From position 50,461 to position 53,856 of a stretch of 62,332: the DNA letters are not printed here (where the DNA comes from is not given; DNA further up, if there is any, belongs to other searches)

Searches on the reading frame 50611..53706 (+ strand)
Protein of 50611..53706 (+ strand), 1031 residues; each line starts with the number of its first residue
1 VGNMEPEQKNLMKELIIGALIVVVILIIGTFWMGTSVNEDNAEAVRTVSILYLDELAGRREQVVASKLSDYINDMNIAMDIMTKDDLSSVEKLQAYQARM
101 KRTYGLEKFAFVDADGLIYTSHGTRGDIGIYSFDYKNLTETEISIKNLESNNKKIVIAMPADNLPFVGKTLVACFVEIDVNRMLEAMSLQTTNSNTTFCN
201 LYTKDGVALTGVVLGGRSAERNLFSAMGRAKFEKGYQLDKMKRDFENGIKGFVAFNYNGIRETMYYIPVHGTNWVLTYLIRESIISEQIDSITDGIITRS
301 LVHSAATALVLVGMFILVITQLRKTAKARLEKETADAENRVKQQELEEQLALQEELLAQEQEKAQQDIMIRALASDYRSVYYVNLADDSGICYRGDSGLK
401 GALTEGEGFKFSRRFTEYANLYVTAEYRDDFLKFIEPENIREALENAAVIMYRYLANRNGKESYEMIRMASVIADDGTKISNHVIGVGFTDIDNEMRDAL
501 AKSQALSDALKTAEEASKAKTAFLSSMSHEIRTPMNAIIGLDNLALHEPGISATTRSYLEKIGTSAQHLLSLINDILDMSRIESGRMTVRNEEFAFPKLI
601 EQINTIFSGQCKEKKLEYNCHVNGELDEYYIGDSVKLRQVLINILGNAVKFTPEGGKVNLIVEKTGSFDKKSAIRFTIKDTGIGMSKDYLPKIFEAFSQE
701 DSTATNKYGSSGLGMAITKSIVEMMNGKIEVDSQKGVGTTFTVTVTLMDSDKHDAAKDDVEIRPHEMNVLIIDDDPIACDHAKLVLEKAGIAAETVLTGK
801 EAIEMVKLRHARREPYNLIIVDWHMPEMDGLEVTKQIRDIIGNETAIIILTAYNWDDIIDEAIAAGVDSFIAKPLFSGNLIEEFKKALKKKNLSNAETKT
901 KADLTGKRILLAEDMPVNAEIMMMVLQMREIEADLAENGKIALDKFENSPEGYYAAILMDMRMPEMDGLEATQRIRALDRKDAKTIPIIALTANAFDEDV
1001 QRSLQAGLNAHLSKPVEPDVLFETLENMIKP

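Call 67: search_protein_families(library=pfam, proteins=[window:50611-53706:+], max_evalue=0.00001)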
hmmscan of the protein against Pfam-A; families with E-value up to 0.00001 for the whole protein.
window:50611-53706:+ (1031 aa): 3 families
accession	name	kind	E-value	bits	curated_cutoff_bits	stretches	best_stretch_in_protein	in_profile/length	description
PF00072.30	Response_reg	-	3.7e-46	156.3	30.2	2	769-883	1-109/111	Response regulator receiver domain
PF02518.31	HATPase_c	-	3.9e-29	101.8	26.4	1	632-746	1-108/111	Histidine kinase-, DNA gyrase B-, and HSP90-like ATPase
PF00512.31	HisKA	-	1.2e-16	60.9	26.9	1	519-585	1-66/66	His Kinase A (phospho-acceptor) domain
